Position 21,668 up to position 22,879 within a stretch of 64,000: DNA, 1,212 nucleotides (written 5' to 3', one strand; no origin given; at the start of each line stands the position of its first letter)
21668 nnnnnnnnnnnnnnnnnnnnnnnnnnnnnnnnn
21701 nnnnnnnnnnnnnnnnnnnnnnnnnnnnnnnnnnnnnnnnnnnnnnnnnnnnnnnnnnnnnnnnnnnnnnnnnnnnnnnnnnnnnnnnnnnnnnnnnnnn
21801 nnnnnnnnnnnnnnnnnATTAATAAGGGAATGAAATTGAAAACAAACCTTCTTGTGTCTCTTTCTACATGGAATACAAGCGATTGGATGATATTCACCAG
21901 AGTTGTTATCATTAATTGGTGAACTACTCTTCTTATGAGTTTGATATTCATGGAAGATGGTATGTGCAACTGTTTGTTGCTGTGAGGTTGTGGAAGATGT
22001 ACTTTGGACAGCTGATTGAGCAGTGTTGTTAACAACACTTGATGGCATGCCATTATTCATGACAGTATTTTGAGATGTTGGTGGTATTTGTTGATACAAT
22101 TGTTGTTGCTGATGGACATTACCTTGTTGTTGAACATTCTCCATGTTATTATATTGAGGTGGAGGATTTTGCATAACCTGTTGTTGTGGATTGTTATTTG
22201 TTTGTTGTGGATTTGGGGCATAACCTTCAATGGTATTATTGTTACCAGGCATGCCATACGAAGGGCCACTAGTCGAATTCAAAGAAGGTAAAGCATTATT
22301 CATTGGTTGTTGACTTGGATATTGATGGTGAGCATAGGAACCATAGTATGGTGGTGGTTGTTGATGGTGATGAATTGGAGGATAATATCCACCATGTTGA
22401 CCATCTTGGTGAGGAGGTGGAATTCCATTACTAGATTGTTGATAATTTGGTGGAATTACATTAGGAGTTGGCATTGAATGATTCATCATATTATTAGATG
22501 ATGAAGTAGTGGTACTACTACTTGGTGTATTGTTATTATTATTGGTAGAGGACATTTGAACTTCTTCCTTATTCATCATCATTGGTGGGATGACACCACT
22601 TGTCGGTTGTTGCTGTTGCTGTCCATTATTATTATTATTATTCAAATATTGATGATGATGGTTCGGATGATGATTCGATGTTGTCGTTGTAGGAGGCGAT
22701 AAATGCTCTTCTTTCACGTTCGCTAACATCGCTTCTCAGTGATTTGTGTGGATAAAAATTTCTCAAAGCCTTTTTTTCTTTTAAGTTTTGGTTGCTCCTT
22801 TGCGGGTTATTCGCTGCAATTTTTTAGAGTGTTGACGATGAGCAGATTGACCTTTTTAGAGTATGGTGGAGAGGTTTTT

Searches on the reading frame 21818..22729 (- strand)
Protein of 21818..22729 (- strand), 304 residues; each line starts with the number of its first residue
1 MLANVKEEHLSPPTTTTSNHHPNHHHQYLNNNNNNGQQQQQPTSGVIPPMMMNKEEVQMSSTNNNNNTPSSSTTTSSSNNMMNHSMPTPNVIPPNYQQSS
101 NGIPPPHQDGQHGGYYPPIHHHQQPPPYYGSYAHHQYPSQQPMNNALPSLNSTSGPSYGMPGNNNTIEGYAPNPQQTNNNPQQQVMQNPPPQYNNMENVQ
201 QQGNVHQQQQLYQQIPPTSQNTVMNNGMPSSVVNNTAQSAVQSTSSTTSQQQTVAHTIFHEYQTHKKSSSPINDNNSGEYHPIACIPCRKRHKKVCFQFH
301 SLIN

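Call 55: search_protein_families(library=pfam, proteins=[P0137, P0139, P0143, P0148, P0155, P0168, P0245, P0256, P0140, P0157], max_evalue=0.5)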
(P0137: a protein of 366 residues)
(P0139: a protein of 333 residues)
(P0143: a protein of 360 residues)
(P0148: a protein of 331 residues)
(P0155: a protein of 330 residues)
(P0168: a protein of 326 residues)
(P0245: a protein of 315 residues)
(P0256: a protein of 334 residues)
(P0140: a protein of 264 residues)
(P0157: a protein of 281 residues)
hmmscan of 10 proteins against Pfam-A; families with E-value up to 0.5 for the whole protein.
P0137 (366 aa): 8 families
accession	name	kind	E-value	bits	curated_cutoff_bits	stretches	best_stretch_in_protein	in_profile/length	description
PF00071.28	Ras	-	1.1e-31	110.1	21.6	1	161-329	1-159/162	Ras family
PF08477.19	Roc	-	7.1e-16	59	27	1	161-275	1-119/119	Ras of Complex, Roc, domain of DAPkinase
PF00009.33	GTP_EFTU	-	2.9e-08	34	26.5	1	199-328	61-184/188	Elongation factor Tu GTP binding domain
PF00025.27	Arf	-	9.1e-07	29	22.3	1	157-294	12-145/174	ADP-ribosylation factor family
PF01926.29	MMR_HSR1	-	6.5e-05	23.4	21.9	1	161-273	1-113/113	50S ribosome-binding GTPase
PF03193.22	RsgA_GTPase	-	0.0024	18.1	30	0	96-178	52-125/174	RsgA GTPase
PF12937.12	F-box-like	-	0.007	16.6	24.3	1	7-23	2-17/47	F-box-like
PF16897.10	MMR_HSR1_Xtn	-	0.045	14.2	35.2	1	265-288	56-79/106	C-terminal region of MMR_HSR1 domain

P0139 (333 aa): 11 families
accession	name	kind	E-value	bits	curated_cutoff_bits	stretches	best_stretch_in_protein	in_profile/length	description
PF00071.28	Ras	-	7.8e-30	104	21.6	1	127-293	1-159/162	Ras family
PF08477.19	Roc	-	2.3e-11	44.4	27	1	127-240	1-119/119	Ras of Complex, Roc, domain of DAPkinase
PF00009.33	GTP_EFTU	-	1.1e-09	38.6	26.5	1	169-291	65-183/188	Elongation factor Tu GTP binding domain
PF00025.27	Arf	-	3.6e-09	36.8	22.3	1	121-288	10-168/174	ADP-ribosylation factor family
PF03193.22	RsgA_GTPase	-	1e-05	25.9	30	1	195-289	24-103/174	RsgA GTPase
PF01926.29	MMR_HSR1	-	0.00033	21.2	21.9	1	127-238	1-113/113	50S ribosome-binding GTPase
PF00503.26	G-alpha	-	0.01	15.5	48.8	0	120-142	16-38/333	G-protein alpha subunit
PF03029.23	ATP_bind_1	-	0.018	15.3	27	1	204-260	130-184/240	Conserved hypothetical ATP binding protein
PF24786.1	RXYLT1_N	-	0.058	14.1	25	1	137-225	5-90/140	RXYLT1 N-terminal domain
PF10609.15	ParA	-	0.15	11.9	27.1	0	127-143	6-22/246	NUBPL iron-transfer P-loop NTPase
PF03308.22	MeaB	-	0.41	10.1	23.1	0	226-290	171-231/273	Methylmalonyl Co-A mutase-associated GTPase MeaB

P0143 (360 aa): 9 families
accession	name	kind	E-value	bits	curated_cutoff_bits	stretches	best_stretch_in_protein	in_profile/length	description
PF00071.28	Ras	-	4.7e-23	82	21.6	1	160-326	1-160/162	Ras family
PF08477.19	Roc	-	1.8e-08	35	27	1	160-276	1-119/119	Ras of Complex, Roc, domain of DAPkinase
PF00025.27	Arf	-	4.8e-08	33.1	22.3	1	154-316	10-164/174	ADP-ribosylation factor family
PF03193.22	RsgA_GTPase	-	7.7e-07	29.5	30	2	224-320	16-102/174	RsgA GTPase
PF00009.33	GTP_EFTU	-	6.7e-05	23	26.5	1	232-325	94-185/188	Elongation factor Tu GTP binding domain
PF00503.26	G-alpha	-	0.00033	20.3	48.8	1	147-216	10-78/333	G-protein alpha subunit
PF03029.23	ATP_bind_1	-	0.044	14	27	1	223-298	115-190/240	Conserved hypothetical ATP binding protein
PF01926.29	MMR_HSR1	-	0.14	12.7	21.9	1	160-274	1-113/113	50S ribosome-binding GTPase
PF00899.27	ThiF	-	0.18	11.4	28.1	1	146-171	4-33/238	ThiF family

P0148 (331 aa): 6 families
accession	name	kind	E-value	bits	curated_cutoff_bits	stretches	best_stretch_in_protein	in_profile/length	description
PF00071.28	Ras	-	8e-35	120.2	21.6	1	122-289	1-159/162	Ras family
PF08477.19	Roc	-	1.6e-16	61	27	1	122-236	1-119/119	Ras of Complex, Roc, domain of DAPkinase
PF00009.33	GTP_EFTU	-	3.7e-10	40.1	26.5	1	162-289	63-185/188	Elongation factor Tu GTP binding domain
PF00025.27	Arf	-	2.5e-06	27.5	22.3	1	118-243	12-133/174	ADP-ribosylation factor family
PF03193.22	RsgA_GTPase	-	0.0028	17.9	30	1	194-248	25-71/174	RsgA GTPase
PF12937.12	F-box-like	-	0.25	11.6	24.3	0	5-40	3-32/47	F-box-like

P0155 (330 aa): 13 families
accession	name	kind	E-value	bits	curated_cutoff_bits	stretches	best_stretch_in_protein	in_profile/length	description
PF00071.28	Ras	-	1.1e-36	126.4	21.6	1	127-296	1-159/162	Ras family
PF08477.19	Roc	-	1.5e-18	67.6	27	1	127-241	1-119/119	Ras of Complex, Roc, domain of DAPkinase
PF00009.33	GTP_EFTU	-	8.6e-14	52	26.5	1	167-297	63-186/188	Elongation factor Tu GTP binding domain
PF00025.27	Arf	-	4.5e-11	43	22.3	1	125-291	14-168/174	ADP-ribosylation factor family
PF01926.29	MMR_HSR1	-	1.2e-07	32.3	21.9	1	127-239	1-113/113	50S ribosome-binding GTPase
PF04670.18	Gtr1_RagA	-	1.7e-05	24.8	22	1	127-270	1-149/232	Gtr1/RagA G protein conserved region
PF03029.23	ATP_bind_1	-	3.4e-05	24.2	27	1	170-255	90-181/240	Conserved hypothetical ATP binding protein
PF03193.22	RsgA_GTPase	-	0.00011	22.5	30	0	217-256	40-79/174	RsgA GTPase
PF12937.12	F-box-like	-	0.00021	21.4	24.3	1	13-56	3-36/47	F-box-like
PF13479.12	AAA_24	-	0.0073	16.6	27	1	126-161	3-37/195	AAA domain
PF00646.38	F-box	-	0.045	14.2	20.5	1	13-30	3-20/43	F-box domain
PF13191.12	AAA_16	-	0.33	11.9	32.6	1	128-147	27-46/167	AAA ATPase domain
PF18284.7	DNA_meth_N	-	0.33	11.5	25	0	80-98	2-20/57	DNA methylase N-terminal domain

P0168 (326 aa): 10 families
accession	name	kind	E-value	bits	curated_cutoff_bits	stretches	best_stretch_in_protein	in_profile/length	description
PF00071.28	Ras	-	1.2e-30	106.7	21.6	1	111-286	2-161/162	Ras family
PF08477.19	Roc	-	1.1e-11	45.4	27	1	111-225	2-119/119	Ras of Complex, Roc, domain of DAPkinase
PF00009.33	GTP_EFTU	-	2.4e-11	44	26.5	1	156-281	68-182/188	Elongation factor Tu GTP binding domain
PF00025.27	Arf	-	5.5e-05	23.2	22.3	1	108-245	14-146/174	ADP-ribosylation factor family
PF12937.12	F-box-like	-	7.4e-05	22.9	24.3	1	5-47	2-44/47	F-box-like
PF01926.29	MMR_HSR1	-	0.0056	17.2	21.9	1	111-223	2-113/113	50S ribosome-binding GTPase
PF14307.12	Glyco_tran_WbsX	-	0.021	14.8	25.1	1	197-326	170-293/350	Glycosyltransferase WbsX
PF03029.23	ATP_bind_1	-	0.027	14.7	27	1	182-252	121-193/240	Conserved hypothetical ATP binding protein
PF14054.11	DUF4249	-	0.049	13.6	28.5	1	143-291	114-209/269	Domain of unknown function (DUF4249)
PF00646.38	F-box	-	0.11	12.9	20.5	0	6-36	3-31/43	F-box domain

P0245 (315 aa): 15 families
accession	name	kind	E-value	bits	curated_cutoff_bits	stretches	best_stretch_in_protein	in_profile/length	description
PF00071.28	Ras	-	8.4e-34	116.9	21.6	1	112-275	2-161/162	Ras family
PF08477.19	Roc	-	2.2e-17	63.8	27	1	112-225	2-119/119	Ras of Complex, Roc, domain of DAPkinase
PF00009.33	GTP_EFTU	-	2.1e-12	47.5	26.5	1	149-272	61-184/188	Elongation factor Tu GTP binding domain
PF00025.27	Arf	-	4.8e-10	39.6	22.3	1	101-272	6-172/174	ADP-ribosylation factor family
PF03193.22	RsgA_GTPase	-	2.9e-07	30.9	30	2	61-131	56-128/174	RsgA GTPase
PF01926.29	MMR_HSR1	-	7.3e-07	29.7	21.9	1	112-223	2-113/113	50S ribosome-binding GTPase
PF13191.12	AAA_16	-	5.6e-05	24.1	32.6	1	105-235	20-153/167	AAA ATPase domain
PF02421.24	FeoB_N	-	0.001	19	27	1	112-269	3-155/156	Ferrous iron transport protein B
PF16897.10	MMR_HSR1_Xtn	-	0.011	16.1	35.2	1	203-273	44-103/106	C-terminal region of MMR_HSR1 domain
PF12937.12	F-box-like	-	0.014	15.6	24.3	1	3-41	2-30/47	F-box-like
PF03308.22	MeaB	-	0.015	14.8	23.1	1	218-275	175-236/273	Methylmalonyl Co-A mutase-associated GTPase MeaB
PF19275.4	HflX_C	-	0.043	14.3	26.4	1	249-275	9-35/102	HflX C-terminal domain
PF23248.1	KH_PARP14_2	-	0.057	13.7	27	0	179-208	33-62/72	PARP14, second type I KH domain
PF00503.26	G-alpha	-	0.068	12.7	48.8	0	96-150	9-61/333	G-protein alpha subunit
PF10236.15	DAP3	-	0.11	12.2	23.1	1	99-129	13-43/311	Mitochondrial ribosomal death-associated protein 3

P0256 (334 aa): 19 families
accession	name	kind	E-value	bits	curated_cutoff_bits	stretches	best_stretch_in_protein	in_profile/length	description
PF00071.28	Ras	-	2.8e-28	99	21.6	1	131-295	2-159/162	Ras family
PF08477.19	Roc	-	3e-16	60.2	27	1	131-245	2-119/119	Ras of Complex, Roc, domain of DAPkinase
PF00009.33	GTP_EFTU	-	5.4e-12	46.1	26.5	1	175-294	67-184/188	Elongation factor Tu GTP binding domain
PF00025.27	Arf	-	5.3e-11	42.8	22.3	1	128-294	14-172/174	ADP-ribosylation factor family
PF04670.18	Gtr1_RagA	-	1e-05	25.5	22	1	131-268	2-145/232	Gtr1/RagA G protein conserved region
PF03193.22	RsgA_GTPase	-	0.0013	19.1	30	0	223-295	42-106/174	RsgA GTPase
PF12937.12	F-box-like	-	0.002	18.3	24.3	1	7-50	2-31/47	F-box-like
PF00004.35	AAA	-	0.0021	18.9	21.2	1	131-180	1-49/131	ATPase family associated with various cellular activities (AAA)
PF01637.24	ATPase_2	-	0.0031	17.8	33.2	1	131-180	23-77/225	ATPase domain predominantly from Archaea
PF13191.12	AAA_16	-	0.0035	18.3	32.6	1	129-150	25-46/167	AAA ATPase domain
PF16897.10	MMR_HSR1_Xtn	-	0.0052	17.2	35.2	1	235-289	56-97/106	C-terminal region of MMR_HSR1 domain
PF00158.32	Sigma54_activat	-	0.0096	16.1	20.2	1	114-150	8-44/168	Sigma-54 interaction domain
PF13479.12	AAA_24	-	0.015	15.6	27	1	130-154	4-26/195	AAA domain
PF00931.28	NB-ARC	-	0.03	14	23.5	1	130-151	20-41/248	NB-ARC domain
PF20720.3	nSTAND3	-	0.041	14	27.2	1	131-160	20-49/155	Novel STAND NTPase 3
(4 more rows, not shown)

P0140 (264 aa): 12 families
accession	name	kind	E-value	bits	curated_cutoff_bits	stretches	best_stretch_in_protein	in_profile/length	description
PF00071.28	Ras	-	2.2e-22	79.8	21.6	1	80-245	2-153/162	Ras family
PF08477.19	Roc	-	2.1e-10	41.3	27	1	79-199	1-119/119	Ras of Complex, Roc, domain of DAPkinase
PF00009.33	GTP_EFTU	-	4.6e-06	26.8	26.5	1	117-242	61-176/188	Elongation factor Tu GTP binding domain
PF01926.29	MMR_HSR1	-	4.5e-05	24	21.9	1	79-174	1-98/113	50S ribosome-binding GTPase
PF13521.12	AAA_28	-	0.00061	20.5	27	0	126-233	75-156/164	AAA domain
PF03193.22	RsgA_GTPase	-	0.0026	18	30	0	75-98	104-127/174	RsgA GTPase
PF16897.10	MMR_HSR1_Xtn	-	0.014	15.8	35.2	1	174-221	41-80/106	C-terminal region of MMR_HSR1 domain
PF13479.12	AAA_24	-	0.026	14.8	27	0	79-101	4-23/195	AAA domain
PF09547.16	SpoIVA_ATPase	-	0.058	13.2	26.6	1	77-122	17-58/237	Stage IV sporulation protein A, ATPase domain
PF13476.12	AAA_23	-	0.071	14.2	27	1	81-221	23-165/201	AAA domain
PF02492.25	cobW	-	0.083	12.9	20.7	0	80-98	3-21/180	CobW/HypB/UreG, nucleotide-binding domain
PF00350.29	Dynamin_N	-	0.19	12.1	27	0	80-101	1-22/168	Dynamin family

P0157 (281 aa): 5 families
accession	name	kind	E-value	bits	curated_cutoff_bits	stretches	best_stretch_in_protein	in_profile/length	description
PF00071.28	Ras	-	6.8e-23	81.5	21.6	1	75-240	2-158/162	Ras family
PF08477.19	Roc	-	6.2e-09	36.6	27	1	75-188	2-119/119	Ras of Complex, Roc, domain of DAPkinase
PF22362.1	Ago_MID_bact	-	0.00061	20.4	27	1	158-228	13-84/172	Argonaute, middle domain, bacteria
PF00009.33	GTP_EFTU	-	0.025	14.6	26.5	1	117-239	65-183/188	Elongation factor Tu GTP binding domain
PF01926.29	MMR_HSR1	-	0.039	14.5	21.9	1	74-174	1-102/113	50S ribosome-binding GTPase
